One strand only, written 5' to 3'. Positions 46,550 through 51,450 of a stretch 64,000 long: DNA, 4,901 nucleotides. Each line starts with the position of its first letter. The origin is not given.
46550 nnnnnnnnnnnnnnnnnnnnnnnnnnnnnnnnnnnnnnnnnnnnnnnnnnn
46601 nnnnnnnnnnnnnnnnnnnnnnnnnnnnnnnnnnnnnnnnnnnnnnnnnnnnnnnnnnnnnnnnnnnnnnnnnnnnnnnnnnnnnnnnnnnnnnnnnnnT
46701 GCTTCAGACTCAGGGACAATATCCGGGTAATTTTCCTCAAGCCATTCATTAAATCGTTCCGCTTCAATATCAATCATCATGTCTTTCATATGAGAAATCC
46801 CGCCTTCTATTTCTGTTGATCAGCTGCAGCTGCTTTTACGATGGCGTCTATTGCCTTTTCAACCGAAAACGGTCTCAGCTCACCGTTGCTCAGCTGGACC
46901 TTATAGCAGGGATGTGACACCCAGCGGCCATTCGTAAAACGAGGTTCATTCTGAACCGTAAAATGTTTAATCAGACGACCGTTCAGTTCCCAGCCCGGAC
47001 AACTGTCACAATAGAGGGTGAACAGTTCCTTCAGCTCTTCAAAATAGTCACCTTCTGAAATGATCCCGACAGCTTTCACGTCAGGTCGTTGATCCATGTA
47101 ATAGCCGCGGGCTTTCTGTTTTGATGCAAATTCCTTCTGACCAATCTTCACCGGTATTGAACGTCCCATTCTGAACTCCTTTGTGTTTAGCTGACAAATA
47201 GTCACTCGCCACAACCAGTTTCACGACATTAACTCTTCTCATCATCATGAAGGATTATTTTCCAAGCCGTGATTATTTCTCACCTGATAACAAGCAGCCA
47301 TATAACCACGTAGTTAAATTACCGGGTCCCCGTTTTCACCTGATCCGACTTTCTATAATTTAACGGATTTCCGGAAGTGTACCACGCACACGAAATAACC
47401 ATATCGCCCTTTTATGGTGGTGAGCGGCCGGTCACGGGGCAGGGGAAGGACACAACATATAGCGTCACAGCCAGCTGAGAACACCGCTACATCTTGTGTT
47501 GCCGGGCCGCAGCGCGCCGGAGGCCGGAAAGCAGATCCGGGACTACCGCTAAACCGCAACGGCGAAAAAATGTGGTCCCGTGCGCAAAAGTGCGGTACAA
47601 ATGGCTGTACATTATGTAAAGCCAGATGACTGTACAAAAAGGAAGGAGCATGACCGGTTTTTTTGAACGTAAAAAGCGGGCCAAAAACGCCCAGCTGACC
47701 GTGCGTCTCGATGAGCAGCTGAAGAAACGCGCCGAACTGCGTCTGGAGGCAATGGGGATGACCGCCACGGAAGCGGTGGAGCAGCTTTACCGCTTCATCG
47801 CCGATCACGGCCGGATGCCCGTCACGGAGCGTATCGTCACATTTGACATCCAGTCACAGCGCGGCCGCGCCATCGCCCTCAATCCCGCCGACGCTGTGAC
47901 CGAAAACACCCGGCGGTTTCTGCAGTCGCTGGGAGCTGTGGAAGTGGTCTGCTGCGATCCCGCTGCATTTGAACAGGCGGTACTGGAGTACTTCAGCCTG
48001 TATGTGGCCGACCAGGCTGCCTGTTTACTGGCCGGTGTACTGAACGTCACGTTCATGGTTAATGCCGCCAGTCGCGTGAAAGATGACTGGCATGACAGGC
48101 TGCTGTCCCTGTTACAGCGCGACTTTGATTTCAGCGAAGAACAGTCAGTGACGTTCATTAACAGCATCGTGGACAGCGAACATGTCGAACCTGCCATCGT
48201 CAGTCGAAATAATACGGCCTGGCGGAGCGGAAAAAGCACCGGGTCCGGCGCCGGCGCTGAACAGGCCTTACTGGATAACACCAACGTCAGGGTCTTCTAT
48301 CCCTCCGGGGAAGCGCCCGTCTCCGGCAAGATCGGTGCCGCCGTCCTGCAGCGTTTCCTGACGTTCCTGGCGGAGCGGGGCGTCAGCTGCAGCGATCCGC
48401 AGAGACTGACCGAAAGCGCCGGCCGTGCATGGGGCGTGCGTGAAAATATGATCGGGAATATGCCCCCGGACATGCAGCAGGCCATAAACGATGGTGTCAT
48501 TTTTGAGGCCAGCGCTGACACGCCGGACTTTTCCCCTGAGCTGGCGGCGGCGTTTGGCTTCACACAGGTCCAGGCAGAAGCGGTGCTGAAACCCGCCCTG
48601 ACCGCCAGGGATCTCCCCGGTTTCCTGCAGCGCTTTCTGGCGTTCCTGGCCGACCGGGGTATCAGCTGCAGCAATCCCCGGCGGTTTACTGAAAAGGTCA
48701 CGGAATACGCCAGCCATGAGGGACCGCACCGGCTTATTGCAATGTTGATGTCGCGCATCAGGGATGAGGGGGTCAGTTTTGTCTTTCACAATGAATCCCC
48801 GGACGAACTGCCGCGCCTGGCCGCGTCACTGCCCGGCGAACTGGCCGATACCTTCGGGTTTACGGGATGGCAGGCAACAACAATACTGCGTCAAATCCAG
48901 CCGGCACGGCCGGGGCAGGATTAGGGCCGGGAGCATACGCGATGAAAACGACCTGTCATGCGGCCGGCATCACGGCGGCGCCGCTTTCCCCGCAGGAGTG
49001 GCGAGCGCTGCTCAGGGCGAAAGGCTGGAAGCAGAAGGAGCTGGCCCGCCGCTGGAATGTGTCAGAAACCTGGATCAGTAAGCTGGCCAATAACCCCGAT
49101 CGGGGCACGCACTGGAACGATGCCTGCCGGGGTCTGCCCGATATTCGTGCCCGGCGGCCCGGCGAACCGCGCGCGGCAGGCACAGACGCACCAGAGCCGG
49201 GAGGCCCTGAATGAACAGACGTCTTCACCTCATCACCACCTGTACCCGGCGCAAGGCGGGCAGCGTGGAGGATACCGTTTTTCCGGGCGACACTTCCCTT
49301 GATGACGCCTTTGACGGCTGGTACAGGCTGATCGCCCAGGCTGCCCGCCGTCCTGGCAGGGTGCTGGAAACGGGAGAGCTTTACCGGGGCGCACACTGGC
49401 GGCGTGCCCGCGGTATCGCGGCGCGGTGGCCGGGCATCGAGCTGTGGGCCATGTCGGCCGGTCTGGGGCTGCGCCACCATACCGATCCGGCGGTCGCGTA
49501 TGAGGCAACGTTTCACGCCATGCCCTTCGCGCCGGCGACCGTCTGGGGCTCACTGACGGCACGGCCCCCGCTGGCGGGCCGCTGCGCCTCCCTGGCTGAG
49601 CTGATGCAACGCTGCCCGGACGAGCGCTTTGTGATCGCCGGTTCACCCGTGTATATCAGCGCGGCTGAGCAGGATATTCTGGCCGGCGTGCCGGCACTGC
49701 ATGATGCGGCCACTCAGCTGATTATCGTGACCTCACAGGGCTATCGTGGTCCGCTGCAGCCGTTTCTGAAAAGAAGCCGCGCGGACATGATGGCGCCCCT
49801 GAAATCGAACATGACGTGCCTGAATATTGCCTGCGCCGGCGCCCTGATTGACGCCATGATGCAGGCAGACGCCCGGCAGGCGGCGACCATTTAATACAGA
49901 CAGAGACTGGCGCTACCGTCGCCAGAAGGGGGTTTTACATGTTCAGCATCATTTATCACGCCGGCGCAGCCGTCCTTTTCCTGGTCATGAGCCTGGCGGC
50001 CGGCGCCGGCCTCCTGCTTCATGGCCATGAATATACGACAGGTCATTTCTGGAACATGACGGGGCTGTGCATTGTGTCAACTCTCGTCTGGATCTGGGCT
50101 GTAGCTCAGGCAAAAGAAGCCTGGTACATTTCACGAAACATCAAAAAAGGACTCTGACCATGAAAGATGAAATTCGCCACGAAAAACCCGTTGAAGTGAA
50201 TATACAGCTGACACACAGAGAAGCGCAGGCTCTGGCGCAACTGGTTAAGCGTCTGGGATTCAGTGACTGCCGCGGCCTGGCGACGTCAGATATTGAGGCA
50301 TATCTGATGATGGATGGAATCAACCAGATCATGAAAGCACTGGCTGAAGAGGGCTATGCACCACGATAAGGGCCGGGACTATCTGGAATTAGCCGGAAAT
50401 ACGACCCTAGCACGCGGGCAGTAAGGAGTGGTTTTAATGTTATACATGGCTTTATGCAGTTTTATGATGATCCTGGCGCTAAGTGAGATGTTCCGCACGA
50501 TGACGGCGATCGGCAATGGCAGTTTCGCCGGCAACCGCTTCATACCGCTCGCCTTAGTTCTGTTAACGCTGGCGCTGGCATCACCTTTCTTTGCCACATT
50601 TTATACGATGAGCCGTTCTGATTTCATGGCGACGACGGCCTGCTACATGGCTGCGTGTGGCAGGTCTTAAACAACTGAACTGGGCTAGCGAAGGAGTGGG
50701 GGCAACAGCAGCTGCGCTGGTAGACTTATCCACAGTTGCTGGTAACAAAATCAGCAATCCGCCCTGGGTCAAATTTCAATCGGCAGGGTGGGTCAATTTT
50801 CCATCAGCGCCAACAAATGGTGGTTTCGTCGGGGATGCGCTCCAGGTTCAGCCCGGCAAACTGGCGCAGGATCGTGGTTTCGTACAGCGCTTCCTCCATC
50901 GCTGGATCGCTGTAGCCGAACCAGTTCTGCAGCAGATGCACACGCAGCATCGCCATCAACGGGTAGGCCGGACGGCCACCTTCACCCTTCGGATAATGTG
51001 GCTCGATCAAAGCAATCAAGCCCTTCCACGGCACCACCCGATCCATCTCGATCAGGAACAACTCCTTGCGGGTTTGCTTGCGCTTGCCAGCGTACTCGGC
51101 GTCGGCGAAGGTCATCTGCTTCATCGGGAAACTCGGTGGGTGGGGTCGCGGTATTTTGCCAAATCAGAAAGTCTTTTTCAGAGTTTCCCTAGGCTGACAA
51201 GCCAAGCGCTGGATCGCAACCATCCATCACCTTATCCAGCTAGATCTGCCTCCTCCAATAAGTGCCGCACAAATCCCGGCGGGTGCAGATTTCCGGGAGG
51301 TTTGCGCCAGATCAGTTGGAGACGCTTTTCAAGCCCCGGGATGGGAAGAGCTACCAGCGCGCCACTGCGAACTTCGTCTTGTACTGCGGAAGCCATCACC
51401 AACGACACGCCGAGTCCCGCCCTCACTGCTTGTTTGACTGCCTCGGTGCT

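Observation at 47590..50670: GC-rich island: DinJ/RelB-like N-terminal domain fused to tandem 90-aa repeats, plus coupled HTH and unknown genes and two tiny membrane proteins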

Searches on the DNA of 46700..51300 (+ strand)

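Call 58: search_rna_families(source=window, start=46700, end=51300, threshold=evalue, max_evalue=1, show_alignments=2)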
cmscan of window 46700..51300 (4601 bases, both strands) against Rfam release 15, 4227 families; matches with E-value up to 1: 0.
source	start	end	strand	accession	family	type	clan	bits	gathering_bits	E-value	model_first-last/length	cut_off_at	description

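Call 104: search_dna_similar(query=window:47285-47547:+, collection=ecoli_genomes, mode=distant, max_rows=15, rows=spread)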
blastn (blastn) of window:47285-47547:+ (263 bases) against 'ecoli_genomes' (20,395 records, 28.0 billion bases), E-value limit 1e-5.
Records with a match: 3377; places in all: 3423; records where one place covers at least 80% of the query: 1476.
Genomes with a match: 2903 of 5426; with a place that covers at least 80% of the query: 1337. Places per genome that has any: lowest 1, median 1, highest 7. On chromosomes: 55 places; on plasmids: 3368.
Best place of each record, by identity: >=99% 19; 90-95% 8; 80-90% 264; 60-80% 3086.
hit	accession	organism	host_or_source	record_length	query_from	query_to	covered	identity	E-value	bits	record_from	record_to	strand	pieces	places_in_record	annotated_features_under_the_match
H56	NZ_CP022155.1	Escherichia coli strain ABWA45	wastewater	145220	1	263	100%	99.6%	2e-129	471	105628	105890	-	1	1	hypothetical protein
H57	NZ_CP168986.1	Escherichia coli strain UTME-3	Veal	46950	1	260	99%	81.2%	5e-61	243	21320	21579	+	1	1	none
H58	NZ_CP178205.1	Escherichia coli strain APEC17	Gallus gallus domesticus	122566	1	222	84%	76.2%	5e-35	157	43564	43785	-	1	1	none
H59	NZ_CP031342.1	Escherichia coli O145 strain RM10425-C1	cattle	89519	1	222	84%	74.6%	6e-28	133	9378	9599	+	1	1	none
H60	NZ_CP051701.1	Escherichia coli strain SCU-125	Homo sapiens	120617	33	263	88%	70.8%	3e-19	104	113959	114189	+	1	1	none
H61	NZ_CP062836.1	Escherichia coli strain Res13-Lact-PER04-33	Sus scrofa domesticus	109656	1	214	81%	76.3%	2e-33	151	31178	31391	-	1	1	none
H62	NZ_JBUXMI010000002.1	Escherichia coli strain CFIAFB20180540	food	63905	1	213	81%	75.1%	1e-31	146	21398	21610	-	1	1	none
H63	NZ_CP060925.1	Escherichia coli strain EC14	Homo sapiens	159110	3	194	73%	74.5%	9e-26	126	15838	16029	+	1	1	none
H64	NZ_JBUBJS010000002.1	Escherichia coli strain GPEC484-624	chicken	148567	2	194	73%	73.5%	2e-21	112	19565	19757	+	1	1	none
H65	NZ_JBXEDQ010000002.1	Escherichia coli strain CRE51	Homo sapiens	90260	33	194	62%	73.0%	7e-15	90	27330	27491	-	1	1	none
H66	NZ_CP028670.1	Escherichia coli strain 117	cattle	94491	33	194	62%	69.8%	2e-8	69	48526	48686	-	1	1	none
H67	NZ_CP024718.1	Escherichia coli strain LS4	Bos mutus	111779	33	178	56%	70.5%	6e-9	71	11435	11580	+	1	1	none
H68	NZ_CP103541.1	Escherichia coli strain 5264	Homo sapiens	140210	33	178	56%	70.5%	6e-9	71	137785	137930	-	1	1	none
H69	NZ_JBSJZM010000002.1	Escherichia coli strain 2022E04-002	Homo sapiens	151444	33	178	56%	70.5%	6e-9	71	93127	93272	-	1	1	none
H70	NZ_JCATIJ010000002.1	Escherichia coli strain MEW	Pagophila eburnea (ivory gull)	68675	1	41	16%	92.7%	3e-6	62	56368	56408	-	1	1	none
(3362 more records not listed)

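Call 105: get_annotated_region(hit=H59, flank=3500)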
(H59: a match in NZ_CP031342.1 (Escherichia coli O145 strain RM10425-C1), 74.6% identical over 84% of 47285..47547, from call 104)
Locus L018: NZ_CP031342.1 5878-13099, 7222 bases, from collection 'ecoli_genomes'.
description: Escherichia coli O145 strain RM10425-C1 plasmid pRM10425-C1, complete sequence
organism: Escherichia coli O145 strain RM10425-C1 (NCBI taxid 1055538)
replicon: plasmid pRM10425-C1; assembly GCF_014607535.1
host: cattle; source: feces; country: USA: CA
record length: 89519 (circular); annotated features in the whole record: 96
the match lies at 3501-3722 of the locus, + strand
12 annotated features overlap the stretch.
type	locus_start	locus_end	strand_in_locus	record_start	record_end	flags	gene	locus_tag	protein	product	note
CDS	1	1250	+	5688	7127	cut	ehxD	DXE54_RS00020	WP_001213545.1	enterohemolysin T1SS ABC transporter subunit EhxD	-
CDS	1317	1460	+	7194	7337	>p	-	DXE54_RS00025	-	transcriptional regulator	incomplete; partial in the middle of a contig; missing C-terminus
CDS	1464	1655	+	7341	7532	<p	-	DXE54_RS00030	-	lipid II-degrading bacteriocin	incomplete; partial in the middle of a contig; missing N-terminus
CDS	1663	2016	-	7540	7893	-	cmi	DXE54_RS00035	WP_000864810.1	colicin M immunity protein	-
CDS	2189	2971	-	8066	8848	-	-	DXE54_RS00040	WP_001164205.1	site-specific integrase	-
CDS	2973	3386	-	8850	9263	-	-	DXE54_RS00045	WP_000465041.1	hypothetical protein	-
CDS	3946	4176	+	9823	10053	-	vapB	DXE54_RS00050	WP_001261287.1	type II toxin-antitoxin system VapB family antitoxin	-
CDS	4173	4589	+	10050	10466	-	-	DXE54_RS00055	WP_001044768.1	type II toxin-antitoxin system VapC family toxin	-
CDS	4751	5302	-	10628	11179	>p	-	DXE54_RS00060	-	hypothetical protein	incomplete; partial in the middle of a contig; missing N-terminus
CDS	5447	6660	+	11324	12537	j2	-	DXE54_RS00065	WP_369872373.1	IS3 family transposase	programmed frameshift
sequence_feature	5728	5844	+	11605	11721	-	-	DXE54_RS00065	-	-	AL1L pseudoknot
CDS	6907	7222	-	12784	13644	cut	uilS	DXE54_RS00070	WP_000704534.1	UilS family quorum-quenching N-acyl-homoserine lactonase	-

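Call 106: get_annotated_region(hit=H63, flank=3500)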
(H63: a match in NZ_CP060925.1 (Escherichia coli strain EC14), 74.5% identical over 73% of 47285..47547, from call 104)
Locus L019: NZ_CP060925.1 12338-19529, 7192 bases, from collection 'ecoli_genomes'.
description: Escherichia coli strain EC14 plasmid pEC14-2, complete sequence
organism: Escherichia coli strain EC14 (NCBI taxid 562)
replicon: plasmid pEC14-2; assembly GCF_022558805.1
host: Homo sapiens; source: wound; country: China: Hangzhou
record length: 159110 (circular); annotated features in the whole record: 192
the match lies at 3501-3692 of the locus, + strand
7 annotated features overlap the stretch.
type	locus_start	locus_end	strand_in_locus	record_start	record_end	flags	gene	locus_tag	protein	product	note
CDS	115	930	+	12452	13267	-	cma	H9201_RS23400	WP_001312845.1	lipid II-degrading bacteriocin colicin M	-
CDS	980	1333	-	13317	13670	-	cmi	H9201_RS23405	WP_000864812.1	colicin M immunity protein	-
CDS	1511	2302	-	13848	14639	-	-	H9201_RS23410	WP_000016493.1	site-specific integrase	-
CDS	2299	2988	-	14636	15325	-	-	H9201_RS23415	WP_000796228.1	hypothetical protein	-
CDS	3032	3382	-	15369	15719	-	-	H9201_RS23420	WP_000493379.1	hypothetical protein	-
CDS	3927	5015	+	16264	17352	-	pifC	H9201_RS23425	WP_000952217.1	transcriptional repressor PifC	-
CDS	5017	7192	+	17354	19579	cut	-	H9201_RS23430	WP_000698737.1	KAP family P-loop NTPase fold protein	-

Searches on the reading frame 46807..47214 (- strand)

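Call 3: search_protein_families(library=pfam, proteins=[window:46807-47214:-], max_evalue=0.1)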
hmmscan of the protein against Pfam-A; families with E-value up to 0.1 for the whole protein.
window:46807-47214:- (135 aa): 0 families

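Call 4: search_protein_families(library=ncbifam, proteins=[window:46807-47214:-], max_evalue=0.1)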
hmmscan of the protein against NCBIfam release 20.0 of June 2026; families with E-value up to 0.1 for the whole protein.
window:46807-47214:- (135 aa): 0 families

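Call 8: search_protein_families(library=padloc, proteins=[window:46807-47214:-], max_evalue=0.1)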
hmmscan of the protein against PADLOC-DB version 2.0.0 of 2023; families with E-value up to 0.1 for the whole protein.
window:46807-47214:- (135 aa): 1 family
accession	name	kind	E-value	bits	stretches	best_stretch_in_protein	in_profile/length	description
PDLC00203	HamC2|HamC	-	7.6e-05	21.2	1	16-123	1-97/99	DUF3223 domain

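Call 9: search_protein_families(library=phrogs, proteins=[window:46807-47214:-], max_evalue=0.1)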
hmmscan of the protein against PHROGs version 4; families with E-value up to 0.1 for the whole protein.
window:46807-47214:- (135 aa): 0 families
